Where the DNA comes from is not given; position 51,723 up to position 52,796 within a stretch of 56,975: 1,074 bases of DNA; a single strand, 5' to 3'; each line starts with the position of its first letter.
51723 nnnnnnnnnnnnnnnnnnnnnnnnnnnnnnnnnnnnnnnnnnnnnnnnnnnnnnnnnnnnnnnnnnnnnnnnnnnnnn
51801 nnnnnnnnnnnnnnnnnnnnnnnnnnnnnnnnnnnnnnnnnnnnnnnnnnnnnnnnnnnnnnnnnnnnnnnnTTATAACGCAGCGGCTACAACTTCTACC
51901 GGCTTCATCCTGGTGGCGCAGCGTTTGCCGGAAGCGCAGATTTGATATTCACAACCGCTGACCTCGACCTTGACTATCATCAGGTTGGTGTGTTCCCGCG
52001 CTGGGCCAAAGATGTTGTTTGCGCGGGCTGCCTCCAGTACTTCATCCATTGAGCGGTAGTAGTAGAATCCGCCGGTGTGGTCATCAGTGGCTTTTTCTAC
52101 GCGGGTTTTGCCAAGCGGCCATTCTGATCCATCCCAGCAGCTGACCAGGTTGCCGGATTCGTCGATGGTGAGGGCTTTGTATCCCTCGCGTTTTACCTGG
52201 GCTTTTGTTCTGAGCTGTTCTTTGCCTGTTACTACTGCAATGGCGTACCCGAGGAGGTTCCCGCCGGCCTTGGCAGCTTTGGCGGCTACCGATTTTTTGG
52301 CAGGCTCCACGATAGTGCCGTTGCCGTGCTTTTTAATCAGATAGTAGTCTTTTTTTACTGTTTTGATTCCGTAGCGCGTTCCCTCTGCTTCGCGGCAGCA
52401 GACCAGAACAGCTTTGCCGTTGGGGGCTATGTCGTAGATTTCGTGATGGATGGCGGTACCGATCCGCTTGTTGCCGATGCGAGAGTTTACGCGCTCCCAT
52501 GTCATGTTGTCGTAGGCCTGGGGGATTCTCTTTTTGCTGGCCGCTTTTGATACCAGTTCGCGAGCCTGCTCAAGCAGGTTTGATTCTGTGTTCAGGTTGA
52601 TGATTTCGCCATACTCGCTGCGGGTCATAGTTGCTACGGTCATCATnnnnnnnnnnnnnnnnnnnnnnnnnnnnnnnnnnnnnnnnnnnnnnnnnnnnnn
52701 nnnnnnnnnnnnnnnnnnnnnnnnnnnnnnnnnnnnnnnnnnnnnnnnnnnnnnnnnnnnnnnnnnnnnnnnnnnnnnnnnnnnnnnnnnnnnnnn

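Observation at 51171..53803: Self-contained six-gene minus-strand operon of entirely unrecognised proteins, a candidate novel defence/anti-defence or moron module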

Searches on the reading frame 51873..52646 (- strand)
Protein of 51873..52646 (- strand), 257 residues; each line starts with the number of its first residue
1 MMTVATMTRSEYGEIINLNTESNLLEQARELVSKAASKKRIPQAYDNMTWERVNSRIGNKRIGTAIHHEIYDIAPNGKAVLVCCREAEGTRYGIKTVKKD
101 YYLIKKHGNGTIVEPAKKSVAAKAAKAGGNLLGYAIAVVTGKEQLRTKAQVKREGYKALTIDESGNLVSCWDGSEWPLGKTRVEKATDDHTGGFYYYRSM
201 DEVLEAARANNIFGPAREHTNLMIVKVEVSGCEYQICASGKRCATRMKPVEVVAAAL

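Call 5: search_protein_families(library=pfam, proteins=[window:51873-52646:-], max_evalue=1)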
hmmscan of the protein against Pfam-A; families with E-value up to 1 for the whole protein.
window:51873-52646:- (257 aa): 1 family
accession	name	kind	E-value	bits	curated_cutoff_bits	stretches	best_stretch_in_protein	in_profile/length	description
PF02838.20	Glyco_hydro_20b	-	0.028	15.6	26.1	1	18-99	26-106/124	Glycosyl hydrolase family 20, domain 2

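Call 6: search_protein_families(library=phrogs, proteins=[window:51873-52646:-], max_evalue=0.1)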
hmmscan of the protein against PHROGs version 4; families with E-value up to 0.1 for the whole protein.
window:51873-52646:- (257 aa): 0 families

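Call 9: search_protein_families(library=padloc, proteins=[window:51873-52646:-], max_evalue=1)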
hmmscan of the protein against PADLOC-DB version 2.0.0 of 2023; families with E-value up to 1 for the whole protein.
window:51873-52646:- (257 aa): 0 families

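Call 10: search_protein_families(library=ncbifam, proteins=[window:51873-52646:-], max_evalue=1)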
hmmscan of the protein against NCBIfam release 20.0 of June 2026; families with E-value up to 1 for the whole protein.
window:51873-52646:- (257 aa): 0 families

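Call 24: find_homologous_proteins(query=window:51873-52646:-, max_evalue=0.01)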
Query window:51873-52646:- (257 aa): 64 proteins with E <= 0.01 among 1084 candidates.
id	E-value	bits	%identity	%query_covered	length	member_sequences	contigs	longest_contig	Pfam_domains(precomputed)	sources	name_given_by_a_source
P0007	2.6e-167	572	100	100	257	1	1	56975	-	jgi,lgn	jgi:hypothetical protein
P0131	9.2e-123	427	74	100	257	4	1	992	-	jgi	-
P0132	1.3e-120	420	73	100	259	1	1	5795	-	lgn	-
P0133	1.2e-117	410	72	100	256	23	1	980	-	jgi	-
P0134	5.5e-101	355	63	99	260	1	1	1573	-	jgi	jgi:hypothetical protein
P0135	3.4e-95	336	61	99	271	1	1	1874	-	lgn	-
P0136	1.5e-89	318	59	99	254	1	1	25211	-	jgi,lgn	jgi:hypothetical protein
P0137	2.8e-89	317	58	100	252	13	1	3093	-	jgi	jgi:hypothetical protein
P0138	2.4e-88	314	56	99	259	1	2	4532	-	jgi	jgi:hypothetical protein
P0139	1.8e-86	308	56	95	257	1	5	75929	-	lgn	-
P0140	3.4e-85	304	57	100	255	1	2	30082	-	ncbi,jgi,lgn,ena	-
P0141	5.1e-85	303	55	99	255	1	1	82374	-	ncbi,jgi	-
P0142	5.5e-85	303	56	99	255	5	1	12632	-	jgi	jgi:hypothetical protein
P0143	1.8e-84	301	56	99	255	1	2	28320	-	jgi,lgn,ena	-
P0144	2.4e-83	298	53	97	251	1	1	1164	-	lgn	-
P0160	2.8e-68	248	47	96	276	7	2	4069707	-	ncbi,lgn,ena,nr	nr:hypothetical protein [uncultured Tolumonas sp.]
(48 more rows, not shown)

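Call 33: find_encoding_contigs(protein=P0132, flank=6000, max_places=4)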
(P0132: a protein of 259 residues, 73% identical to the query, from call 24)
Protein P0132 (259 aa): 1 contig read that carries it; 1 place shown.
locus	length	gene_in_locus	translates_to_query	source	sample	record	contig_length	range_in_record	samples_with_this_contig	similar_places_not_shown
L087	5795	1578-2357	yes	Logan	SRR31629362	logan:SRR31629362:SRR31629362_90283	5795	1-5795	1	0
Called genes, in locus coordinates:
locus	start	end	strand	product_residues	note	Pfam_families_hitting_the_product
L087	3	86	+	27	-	?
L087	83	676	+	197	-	-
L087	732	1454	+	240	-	PF04055:Radical_SAM (weak)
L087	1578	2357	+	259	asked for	-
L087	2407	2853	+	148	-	-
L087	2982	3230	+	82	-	-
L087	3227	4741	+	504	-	PF05136:Phage_portal_2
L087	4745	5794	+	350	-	?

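Call 38: predict_structure(alignment_id=A2)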
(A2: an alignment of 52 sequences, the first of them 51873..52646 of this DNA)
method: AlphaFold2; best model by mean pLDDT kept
length: 257 residues; sequences in the alignment: 52
mean_pLDDT: 94.3   pTM: 0.69
mean pLDDT of the five models: 94.3, 93.1, 92.5, 92.2, 92.0
residues with pLDDT >= 90: 223; 70-90: 31; 50-70: 3; < 50: 0
segments of 3 or more residues with pLDDT < 50: none
pLDDT, mean of each block of 10 residues (from residue 1): 87 92 94 98 98 96 98 97 98 97 97 97 93 97 82 95 96 96 95 96 93 84 96 91 97 91
secondary structure, 60 per line:
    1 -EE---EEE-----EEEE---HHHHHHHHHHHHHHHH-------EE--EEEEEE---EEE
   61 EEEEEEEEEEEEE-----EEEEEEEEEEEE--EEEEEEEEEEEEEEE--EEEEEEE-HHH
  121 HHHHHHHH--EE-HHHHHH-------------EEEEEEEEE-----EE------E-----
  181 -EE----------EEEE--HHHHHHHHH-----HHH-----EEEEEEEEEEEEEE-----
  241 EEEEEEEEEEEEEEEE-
elements in order: E7-9 E15-18 H22-37 E49-54 E58-73 E79-90 E93-107 E110-116 H118-128 H134-139 E153-161 E194-197 H200-208 E222-235 E241-256

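Call 45: fold_search(model_id=the predicted structure, library=pdb)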
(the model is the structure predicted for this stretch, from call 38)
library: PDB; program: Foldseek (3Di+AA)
matches with E <= 10: 863; with E <= 0.001: 0
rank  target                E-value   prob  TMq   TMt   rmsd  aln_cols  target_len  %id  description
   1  4bl2_A                1.7e-02  0.21  0.14  0.07  19.6       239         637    9  Crystal structure of PBP2a clinical mutant E150K from MRSA (released 2014-05-21)
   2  1mws_A                3.7e-02  0.12  0.13  0.06  18.9       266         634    9  Structure of nitrocefin acyl-Penicillin binding protein 2a from methicillin resistant Staphylococcus aureus strain 27r (released 2002-11-06)
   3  6q9n_B                4.3e-02  0.12  0.14  0.06  19.3       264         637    9  Crystal structure of PBP2a from MRSA in complex with piperacillin and quinazolinone (released 2019-11-27)
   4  4bl3_A                4.5e-02  0.10  0.13  0.06  19.1       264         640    9  Crystal structure of PBP2a clinical mutant N146K from MRSA (released 2014-05-21)
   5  6h5o_B                6.3e-02  0.13  0.14  0.07  19.4       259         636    8  Crystal structure of PBP2a from MRSA in complex with piperacillin at active site. (released 2019-08-14)
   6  1jju_B                7.4e-02  0.15  0.15  0.12  18.1       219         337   11  Structure of a Quinohemoprotein Amine Dehydrogenase with a Unique Redox Cofactor and Highly Unusual Crosslinking (released 2001-12-12)
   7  5oqf_A                1.2e-01  0.06  0.10  0.07  20.7       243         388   10  Crystal structure of a single chain trimer composed of the MHC 1 heavy chain H2-Kb WT, beta-2microglobulin, and ovalbu (released 2018-04-11)
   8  9yim_Y                1.3e-01  0.35  0.14  0.13  13.2       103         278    9  Capping protein bound to the barbed end of F-actin (released 2026-03-04)
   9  7ds6_A                1.3e-01  0.14  0.13  0.12  16.2       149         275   13  Crystal structure of actin capping protein in complex with twinflin-1/CD2AP CPI chimera peptide (TWN-CDC) (released 2021-03-03)
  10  9i9s_A                1.3e-01  0.08  0.14  0.07  20.3       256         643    8  Room temperature structure of PBP2a at the LCLS (released 2026-02-18)
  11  3lk2_A                1.5e-01  0.35  0.15  0.14  14.7       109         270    7  Crystal structure of CapZ bound to the uncapping motif from CARMIL (released 2010-04-07)
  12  1jmx_B                1.6e-01  0.10  0.15  0.13  18.4       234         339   12  crystal structure of a quinohemoprotein amine dehydrogenase from pseudomonas putida (released 2002-01-16)
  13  3b7k_C                1.7e-01  0.10  0.19  0.19  22.0       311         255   10  Human Acyl-coenzyme A thioesterase 12 (released 2007-11-13)
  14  8tvi_A                1.9e-01  0.04  0.12  0.07  22.2       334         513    8  Langya Virus G glycoprotein (LayV G) with stabilizing mutations (released 2024-05-01)
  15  4rzm_B                2.0e-01  0.09  0.18  0.17  22.5       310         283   12  Crystal structure of the Lsd19-lasalocid A complex (released 2015-01-21)
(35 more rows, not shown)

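Call 50: fold_search(model_id=the predicted structure, library=viral)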
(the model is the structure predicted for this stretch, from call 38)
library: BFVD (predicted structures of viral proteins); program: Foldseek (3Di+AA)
matches with E <= 10: 851; with E <= 0.001: 8
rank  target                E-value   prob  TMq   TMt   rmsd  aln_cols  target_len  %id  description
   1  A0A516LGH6            9.1e-05  1.00  0.28  0.66   4.1       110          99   14  (no name in the UniProt tables at hand)
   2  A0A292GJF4            1.9e-04  1.00  0.33  0.53   4.4       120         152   12  (no name in the UniProt tables at hand)
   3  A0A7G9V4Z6            3.3e-04  1.00  0.30  0.45   3.0       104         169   19  (no name in the UniProt tables at hand)
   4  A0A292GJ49            4.6e-04  1.00  0.32  0.36   6.9       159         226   11  (no name in the UniProt tables at hand)
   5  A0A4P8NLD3            4.9e-04  1.00  0.30  0.25   3.9       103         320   14  Pentapeptide [Rheinheimera phage vB_RspM_Barba28A]
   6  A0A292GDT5            5.4e-04  1.00  0.29  0.51   5.8       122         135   10  (no name in the UniProt tables at hand)
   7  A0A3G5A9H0            5.7e-04  1.00  0.29  0.32   3.9       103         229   16  DUF7666 domain-containing protein [Hyperionvirus sp.]
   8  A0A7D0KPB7            7.1e-04  1.00  0.30  0.47   5.5       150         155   11  (no name in the UniProt tables at hand)
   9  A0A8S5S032            1.0e-03  1.00  0.28  0.52   7.3       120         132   14  Uncharacterized protein [Myoviridae sp. ctNQV2]
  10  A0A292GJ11            1.2e-03  1.00  0.30  0.43   5.4       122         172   11  (no name in the UniProt tables at hand)
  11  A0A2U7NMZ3            2.8e-03  1.00  0.26  0.13   7.3       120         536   20  DUF7666 domain-containing protein [Pseudomonas phage PspYZU05]
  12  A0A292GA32            3.3e-03  1.00  0.27  0.45   4.5       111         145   12  (no name in the UniProt tables at hand)
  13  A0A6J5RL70            5.6e-03  1.00  0.30  0.40   6.1       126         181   12  Uncharacterized protein [uncultured Caudovirales phage]
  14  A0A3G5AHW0            7.4e-03  1.00  0.30  0.24   6.3       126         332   17  DUF7666 domain-containing protein [Sylvanvirus sp.]
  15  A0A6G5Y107            1.1e-02  1.00  0.26  0.22   7.3       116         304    8  (no name in the UniProt tables at hand)
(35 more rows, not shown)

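Call 64: find_related_loci(query=A2, collection=viral_contigs, flank=5000)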
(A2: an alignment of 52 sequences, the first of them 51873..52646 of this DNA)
Query A2 (257 aa) in viral_contigs; peptide patterns used: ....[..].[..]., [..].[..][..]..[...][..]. (x = any residue, [..] = any of these).
82 stretches matched a pattern; 30 encode a relative of the query (tblastn E <= 1e-3); 30 distinct loci.
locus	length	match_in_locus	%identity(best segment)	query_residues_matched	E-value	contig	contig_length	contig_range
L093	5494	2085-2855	71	1-257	3e-119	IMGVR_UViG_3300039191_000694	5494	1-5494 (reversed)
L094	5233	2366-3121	59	2-257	2e-92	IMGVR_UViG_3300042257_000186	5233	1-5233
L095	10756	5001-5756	58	2-257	3e-91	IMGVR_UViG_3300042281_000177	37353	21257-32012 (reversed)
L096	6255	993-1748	58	2-257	2e-90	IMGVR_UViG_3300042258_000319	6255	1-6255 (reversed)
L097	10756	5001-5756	59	2-257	3e-90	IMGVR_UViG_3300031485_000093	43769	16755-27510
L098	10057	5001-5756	58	2-257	3e-90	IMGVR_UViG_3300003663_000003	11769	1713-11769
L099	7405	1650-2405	58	2-257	3e-90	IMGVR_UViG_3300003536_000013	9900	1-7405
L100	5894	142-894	59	1-255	5e-89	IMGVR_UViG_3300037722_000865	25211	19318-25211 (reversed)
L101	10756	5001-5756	55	1-255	1e-85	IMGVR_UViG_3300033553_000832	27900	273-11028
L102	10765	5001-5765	57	1-257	5e-85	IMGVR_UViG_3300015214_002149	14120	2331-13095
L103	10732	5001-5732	56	9-255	2e-82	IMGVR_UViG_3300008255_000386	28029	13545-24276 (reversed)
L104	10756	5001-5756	56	1-255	1e-79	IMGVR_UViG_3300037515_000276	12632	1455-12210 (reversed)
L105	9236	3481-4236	55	1-255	3e-78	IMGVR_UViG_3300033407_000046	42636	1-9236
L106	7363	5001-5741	48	7-257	4e-68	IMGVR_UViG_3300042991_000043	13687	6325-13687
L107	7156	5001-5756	49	1-257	4e-64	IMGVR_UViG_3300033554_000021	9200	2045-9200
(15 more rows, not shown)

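Call 67: find_encoding_contigs(protein=P0141, flank=7000, max_places=2)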
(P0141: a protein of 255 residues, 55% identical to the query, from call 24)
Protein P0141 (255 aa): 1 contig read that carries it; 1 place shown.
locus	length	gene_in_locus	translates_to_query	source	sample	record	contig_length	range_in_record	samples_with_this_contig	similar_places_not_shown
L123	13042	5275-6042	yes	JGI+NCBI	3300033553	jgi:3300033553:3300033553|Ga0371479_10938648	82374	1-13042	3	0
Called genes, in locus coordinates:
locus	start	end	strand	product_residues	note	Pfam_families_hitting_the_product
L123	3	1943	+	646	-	?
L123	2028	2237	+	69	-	PF13384:HTH_23 (weak), PF12728:HTH_17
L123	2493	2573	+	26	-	-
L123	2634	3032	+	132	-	-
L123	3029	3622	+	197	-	-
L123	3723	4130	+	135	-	PF21849:DUF6908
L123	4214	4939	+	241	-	PF04055:Radical_SAM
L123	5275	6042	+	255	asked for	-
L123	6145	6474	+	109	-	-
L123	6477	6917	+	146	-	-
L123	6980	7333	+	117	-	-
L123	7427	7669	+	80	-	-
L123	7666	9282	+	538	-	PF05136:Phage_portal_2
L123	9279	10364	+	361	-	PF01972:SDH_protease, PF00574:CLP_protease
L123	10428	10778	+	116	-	PF02924:HDPD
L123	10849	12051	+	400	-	PF03864:Phage_cap_E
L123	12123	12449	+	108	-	-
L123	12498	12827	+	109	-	PF05354:Phage_attach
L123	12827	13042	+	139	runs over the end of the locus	PF12329:TMF_DNA_bd (faint)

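Call 68: find_encoding_contigs(protein=P0160, flank=7000, max_places=2)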
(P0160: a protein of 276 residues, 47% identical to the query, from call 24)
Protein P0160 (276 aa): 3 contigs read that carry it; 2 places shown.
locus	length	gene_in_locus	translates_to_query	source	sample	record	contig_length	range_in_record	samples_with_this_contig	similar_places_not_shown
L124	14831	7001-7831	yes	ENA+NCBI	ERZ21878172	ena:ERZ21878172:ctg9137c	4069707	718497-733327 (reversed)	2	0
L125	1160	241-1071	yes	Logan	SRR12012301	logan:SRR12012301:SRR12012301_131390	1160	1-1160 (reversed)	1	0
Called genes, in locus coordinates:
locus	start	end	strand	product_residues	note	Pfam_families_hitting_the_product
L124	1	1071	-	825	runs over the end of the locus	-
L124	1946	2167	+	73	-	-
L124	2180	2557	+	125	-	-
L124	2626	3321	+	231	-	-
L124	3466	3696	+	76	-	-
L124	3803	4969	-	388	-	PF00990:GGDEF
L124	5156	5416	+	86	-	PF02604:PhdYeFM_antitox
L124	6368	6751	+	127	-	-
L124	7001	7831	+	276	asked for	-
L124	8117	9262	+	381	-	-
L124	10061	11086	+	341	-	PF01548:DEDD_Tnp_IS110, PF02371:Transposase_20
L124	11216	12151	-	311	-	PF08378:NERD, PF01396:Zn_ribbon_Top1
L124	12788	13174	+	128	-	-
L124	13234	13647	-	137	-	PF17428:DUF5412 (weak)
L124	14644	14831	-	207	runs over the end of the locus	-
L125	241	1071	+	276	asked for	-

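Call 69: search_protein_families(library=pfam, alignment_id=A2, max_evalue=1)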
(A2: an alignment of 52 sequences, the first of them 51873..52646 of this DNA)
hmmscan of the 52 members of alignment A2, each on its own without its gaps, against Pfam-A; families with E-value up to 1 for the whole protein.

A. member 1, window:51873-52646:- (257 aa): 1 family
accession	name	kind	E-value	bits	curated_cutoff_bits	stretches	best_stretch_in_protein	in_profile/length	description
PF02838.20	Glyco_hydro_20b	-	0.028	15.6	26.1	1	18-99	26-106/124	Glycosyl hydrolase family 20, domain 2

B. families by the number of members that match (of 52 scanned): 28 families (the first 25 are shown)
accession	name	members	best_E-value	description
PF02838.20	Glyco_hydro_20b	8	0.028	Glycosyl hydrolase family 20, domain 2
PF22346.2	CARDS_D3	3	0.037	ADP-ribosylating toxin CARDS, C-terminal beta-trefoil domain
PF18614.7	RNase_II_C_S1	3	0.066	RNase II-type exonuclease C-terminal S1 domain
PF16841.11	CBM60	2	0.016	Ca-dependent carbohydrate-binding module xylan-binding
PF18542.6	TFIIB_C_1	2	0.036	Transcription factor IIB C-terminal module 1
PF17707.6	DUF5553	2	0.047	Family of unknown function (DUF5553)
PF09692.15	Arb1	2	0.048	Argonaute siRNA chaperone (ARC) complex subunit Arb1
PF22287.2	TraI-like_C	2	0.067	TraI-like C-terminal domain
PF17872.7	AAA_lid_10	2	0.13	AAA lid domain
PF12647.12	RNHCP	1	0.035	RNHCP domain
PF07017.17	PagP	1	0.041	Antimicrobial peptide resistance and lipid A acylation protein PagP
PF22701.2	Mala_s_1-like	1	0.042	Mal s 1 allergenic protein-like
PF00925.25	GTP_cyclohydro2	1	0.046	GTP cyclohydrolase II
PF01929.23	Ribosomal_L14e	1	0.047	Ribosomal protein L14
PF22462.2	Ctf19_RWD2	1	0.059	Ctf19, second RWD domain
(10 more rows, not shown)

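Call 71: search_dna_similar(query=window:51873-52646:-, collection=phages, mode=protein, max_rows=15, max_evalue=0.001)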
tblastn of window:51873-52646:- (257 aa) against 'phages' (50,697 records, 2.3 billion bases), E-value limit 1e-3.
No match.

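Call 86: search_protein_families(library=pfam, proteins=[L081:3717-4226:+, L081:4285-4512:+, L123:6145-6474:+, L123:6980-7333:+, L123:3029-3622:+], max_evalue=0.05)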
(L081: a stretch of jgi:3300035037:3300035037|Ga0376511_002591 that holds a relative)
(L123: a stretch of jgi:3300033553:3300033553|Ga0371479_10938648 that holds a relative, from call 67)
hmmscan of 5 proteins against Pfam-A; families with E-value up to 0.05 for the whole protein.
L081:3717-4226:+ (169 aa): 0 families

L081:4285-4512:+ (75 aa): 1 family
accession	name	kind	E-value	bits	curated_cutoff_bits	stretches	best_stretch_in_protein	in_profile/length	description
PF17562.7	Styelin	-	0.043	14.6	27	0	7-24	32-49/59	Styelin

L123:6145-6474:+ (109 aa): 0 families

L123:6980-7333:+ (117 aa): 0 families

L123:3029-3622:+ (197 aa): 0 families

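Call 87: search_solved_structures(query=A2, max_evalue=1)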
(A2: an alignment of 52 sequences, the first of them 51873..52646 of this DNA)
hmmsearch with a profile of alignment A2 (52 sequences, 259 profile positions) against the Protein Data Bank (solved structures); distinct sequences matched with E-value up to 1: 0.

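Call 103: find_related_loci(query=A2, collection=genome_contigs, flank=4000)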
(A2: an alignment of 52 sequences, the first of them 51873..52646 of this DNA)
Query A2 (257 aa) in genome_contigs; peptide patterns used: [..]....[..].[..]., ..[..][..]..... (x = any residue, [..] = any of these).
249 stretches matched a pattern; 16 encode a relative of the query (tblastn E <= 1e-3); 16 distinct loci.
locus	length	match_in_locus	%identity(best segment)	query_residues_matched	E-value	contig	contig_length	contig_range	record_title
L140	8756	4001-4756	55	1-255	6e-86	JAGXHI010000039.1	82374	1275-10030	MAG: Desulfuromonadales bacterium isolate LH_M59 k141_968656, whole genome shotgun sequence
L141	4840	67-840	42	1-257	3e-56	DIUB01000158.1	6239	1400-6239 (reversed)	MAG TPA_asm: Geobacter sp. UBA6169 UBA6169_contig_240507, whole genome shotgun sequence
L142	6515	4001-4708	37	7-253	3e-37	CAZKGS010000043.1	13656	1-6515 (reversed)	MAG TPA_asm: uncultured Syntrophaceae bacterium isolate SRP178699_co3_249 genome assembly, contig: NODE_2446_length_1365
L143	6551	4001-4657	37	27-254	4e-34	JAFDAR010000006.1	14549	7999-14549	MAG: Deltaproteobacteria bacterium isolate AB_3033_Bin_75 AB_3033_Bin_75_scaffold_6792, whole genome shotgun sequence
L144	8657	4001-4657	30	26-248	2e-20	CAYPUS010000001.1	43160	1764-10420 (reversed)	MAG TPA_asm: uncultured Aquabacterium sp. isolate SRP344714_co2_371 genome assembly, contig: NODE_2072_length_43160_cov_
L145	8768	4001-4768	31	3-254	7e-20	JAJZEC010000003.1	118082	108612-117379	MAG: Proteobacteria bacterium isolate JA6.bin37 NODE_111_length_118082_cov_2.494434, whole genome shotgun sequence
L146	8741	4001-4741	27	7-257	1e-17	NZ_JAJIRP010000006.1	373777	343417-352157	Paucibacter sp. B2R-40 Scaffold6, whole genome shotgun sequence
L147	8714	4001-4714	28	7-248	2e-17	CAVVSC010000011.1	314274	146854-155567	MAG: uncultured beta proteobacterium isolate MFD02832.bin.1.88 genome assembly, contig: contig_37065, whole genome shotg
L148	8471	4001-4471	35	99-254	2e-17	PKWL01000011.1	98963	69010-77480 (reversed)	MAG: Janthinobacterium sp. isolate palsa_998 73.20120500_P28.8_contig_300, whole genome shotgun sequence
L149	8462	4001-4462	35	97-248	4e-17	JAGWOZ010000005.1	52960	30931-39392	MAG: Betaproteobacteria bacterium isolate REEB268 contig-150_907, whole genome shotgun sequence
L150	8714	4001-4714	27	7-248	2e-16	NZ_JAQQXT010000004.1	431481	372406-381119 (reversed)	Roseateles albus strain hw1 contig4, whole genome shotgun sequence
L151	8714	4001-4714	28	7-248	3e-15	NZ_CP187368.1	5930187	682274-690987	Rubrivivax sp. RP6-9 chromosome, complete genome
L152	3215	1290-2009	30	7-248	1e-14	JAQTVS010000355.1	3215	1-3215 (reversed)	MAG: Thiomonas sp. isolate STB_93 NODE_118608_length_3215_cov_3.620790_Sandtown_B, whole genome shotgun sequence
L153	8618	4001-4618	30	65-254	8e-14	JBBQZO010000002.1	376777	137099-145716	MAG: Burkholderiales bacterium isolate Co_metawrap_2235 Cmw_2235_k141_12564524_length_376777_cov_10.9950, whole genome s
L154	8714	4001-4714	27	7-248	5e-13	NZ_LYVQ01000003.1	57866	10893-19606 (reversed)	Pelomonas sp. KK5 contig00003, whole genome shotgun sequence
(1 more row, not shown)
